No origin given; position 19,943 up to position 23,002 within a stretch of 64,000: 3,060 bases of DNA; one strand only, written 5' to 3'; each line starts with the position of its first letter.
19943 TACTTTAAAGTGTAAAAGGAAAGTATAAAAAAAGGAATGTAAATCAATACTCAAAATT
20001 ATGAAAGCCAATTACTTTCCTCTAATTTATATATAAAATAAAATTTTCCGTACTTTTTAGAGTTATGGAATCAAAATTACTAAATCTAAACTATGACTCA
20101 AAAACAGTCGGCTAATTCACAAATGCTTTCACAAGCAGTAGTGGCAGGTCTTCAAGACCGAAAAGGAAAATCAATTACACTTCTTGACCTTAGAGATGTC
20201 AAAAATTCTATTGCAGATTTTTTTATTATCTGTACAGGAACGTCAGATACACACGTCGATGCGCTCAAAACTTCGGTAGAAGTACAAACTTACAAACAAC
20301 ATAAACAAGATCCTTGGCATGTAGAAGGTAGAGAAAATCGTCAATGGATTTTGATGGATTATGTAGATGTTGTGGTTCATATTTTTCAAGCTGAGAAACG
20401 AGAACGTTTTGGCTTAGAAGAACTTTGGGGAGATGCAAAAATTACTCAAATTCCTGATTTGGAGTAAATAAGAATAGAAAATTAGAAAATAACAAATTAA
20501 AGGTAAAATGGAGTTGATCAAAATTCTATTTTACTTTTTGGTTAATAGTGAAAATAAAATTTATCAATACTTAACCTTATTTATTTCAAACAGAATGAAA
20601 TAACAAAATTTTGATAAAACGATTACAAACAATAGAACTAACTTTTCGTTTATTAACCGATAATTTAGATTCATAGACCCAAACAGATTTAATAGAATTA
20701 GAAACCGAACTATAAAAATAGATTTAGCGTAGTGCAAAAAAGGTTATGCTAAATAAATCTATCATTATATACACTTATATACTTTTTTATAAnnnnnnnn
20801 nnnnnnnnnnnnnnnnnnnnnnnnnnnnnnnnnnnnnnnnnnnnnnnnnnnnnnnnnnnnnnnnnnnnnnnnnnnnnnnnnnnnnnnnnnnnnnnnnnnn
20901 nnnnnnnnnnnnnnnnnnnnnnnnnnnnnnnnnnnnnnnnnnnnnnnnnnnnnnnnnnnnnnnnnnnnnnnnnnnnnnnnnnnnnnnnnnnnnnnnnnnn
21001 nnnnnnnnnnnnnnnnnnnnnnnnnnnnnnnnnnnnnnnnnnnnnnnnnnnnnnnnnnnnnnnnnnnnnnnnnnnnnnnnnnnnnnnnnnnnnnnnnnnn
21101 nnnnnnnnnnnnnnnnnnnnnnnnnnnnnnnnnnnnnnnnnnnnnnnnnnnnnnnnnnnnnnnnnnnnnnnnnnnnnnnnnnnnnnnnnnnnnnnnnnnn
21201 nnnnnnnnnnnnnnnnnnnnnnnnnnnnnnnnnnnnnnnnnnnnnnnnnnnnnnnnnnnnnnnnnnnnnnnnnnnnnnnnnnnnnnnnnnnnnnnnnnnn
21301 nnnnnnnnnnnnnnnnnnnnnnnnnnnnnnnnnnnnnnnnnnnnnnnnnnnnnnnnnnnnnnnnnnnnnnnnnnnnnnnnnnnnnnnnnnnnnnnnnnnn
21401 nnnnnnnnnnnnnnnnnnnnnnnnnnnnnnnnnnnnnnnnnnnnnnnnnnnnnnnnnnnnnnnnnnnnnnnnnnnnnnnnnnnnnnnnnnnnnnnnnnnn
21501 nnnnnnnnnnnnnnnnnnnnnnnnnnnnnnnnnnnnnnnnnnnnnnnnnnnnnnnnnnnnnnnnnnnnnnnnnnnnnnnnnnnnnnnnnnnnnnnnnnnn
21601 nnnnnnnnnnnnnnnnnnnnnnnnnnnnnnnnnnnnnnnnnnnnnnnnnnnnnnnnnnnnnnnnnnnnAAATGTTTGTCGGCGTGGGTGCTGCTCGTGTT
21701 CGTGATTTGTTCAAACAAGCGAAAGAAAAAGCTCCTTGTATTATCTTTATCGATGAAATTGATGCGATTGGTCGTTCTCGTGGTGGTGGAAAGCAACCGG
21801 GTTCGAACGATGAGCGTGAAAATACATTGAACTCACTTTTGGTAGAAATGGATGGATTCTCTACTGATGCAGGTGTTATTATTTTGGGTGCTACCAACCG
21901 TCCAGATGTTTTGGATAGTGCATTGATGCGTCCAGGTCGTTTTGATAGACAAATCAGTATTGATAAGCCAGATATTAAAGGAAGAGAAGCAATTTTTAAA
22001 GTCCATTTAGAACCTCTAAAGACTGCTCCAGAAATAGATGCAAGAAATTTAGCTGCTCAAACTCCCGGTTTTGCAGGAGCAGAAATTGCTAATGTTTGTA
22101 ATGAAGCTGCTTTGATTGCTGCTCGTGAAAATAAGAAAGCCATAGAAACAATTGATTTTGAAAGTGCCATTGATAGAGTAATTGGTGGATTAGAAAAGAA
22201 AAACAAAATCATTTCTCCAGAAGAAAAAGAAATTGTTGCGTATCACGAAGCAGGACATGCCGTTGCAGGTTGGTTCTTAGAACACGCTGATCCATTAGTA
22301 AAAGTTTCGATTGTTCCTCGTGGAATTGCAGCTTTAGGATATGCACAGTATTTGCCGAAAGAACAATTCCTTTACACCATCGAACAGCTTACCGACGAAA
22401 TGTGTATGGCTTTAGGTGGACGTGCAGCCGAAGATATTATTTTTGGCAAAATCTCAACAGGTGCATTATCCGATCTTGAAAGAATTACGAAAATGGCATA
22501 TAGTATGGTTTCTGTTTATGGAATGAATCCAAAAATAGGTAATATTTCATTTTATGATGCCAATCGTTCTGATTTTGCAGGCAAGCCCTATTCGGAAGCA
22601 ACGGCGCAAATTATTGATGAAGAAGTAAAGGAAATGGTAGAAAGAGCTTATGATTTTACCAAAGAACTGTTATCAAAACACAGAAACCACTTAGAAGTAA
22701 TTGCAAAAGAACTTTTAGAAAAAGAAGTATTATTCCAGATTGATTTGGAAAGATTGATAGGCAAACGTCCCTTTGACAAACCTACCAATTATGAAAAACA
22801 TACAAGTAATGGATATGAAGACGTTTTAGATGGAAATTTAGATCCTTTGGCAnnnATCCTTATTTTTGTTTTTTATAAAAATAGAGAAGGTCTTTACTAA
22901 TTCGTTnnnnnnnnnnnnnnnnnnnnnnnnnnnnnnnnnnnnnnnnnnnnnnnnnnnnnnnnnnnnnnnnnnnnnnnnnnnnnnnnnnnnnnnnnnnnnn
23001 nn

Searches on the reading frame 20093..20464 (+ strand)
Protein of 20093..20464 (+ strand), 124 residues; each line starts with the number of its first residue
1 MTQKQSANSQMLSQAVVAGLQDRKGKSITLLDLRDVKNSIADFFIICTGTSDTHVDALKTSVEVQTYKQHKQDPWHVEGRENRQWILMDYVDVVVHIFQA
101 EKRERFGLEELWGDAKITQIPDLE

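Call 89: search_protein_families(library=pfam, proteins=[window:20093-20464:+], max_evalue=0.0001)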
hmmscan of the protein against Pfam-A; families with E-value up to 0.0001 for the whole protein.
window:20093-20464:+ (124 aa): 1 family
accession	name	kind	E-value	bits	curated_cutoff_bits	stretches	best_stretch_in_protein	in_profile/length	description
PF02410.21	RsfS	-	2.8e-32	111.3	21.6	1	15-112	2-98/98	Ribosomal silencing factor during starvation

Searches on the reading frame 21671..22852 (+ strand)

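Call 89: search_protein_families(library=pfam, proteins=[window:21671-22852:+], max_evalue=0.0001)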
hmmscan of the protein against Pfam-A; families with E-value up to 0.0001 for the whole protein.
window:21671-22852:+ (394 aa): 3 families
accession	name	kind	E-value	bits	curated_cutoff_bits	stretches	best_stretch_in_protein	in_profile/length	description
PF01434.24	Peptidase_M41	-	2.9e-65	220.2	29.9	1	180-361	2-190/191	Peptidase family M41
PF00004.35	AAA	-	2.3e-28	99.7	21.2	1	2-98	38-130/131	ATPase family associated with various cellular activities (AAA)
PF17862.7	AAA_lid_3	-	2.1e-13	50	27.2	1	122-164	2-44/45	AAA+ lid domain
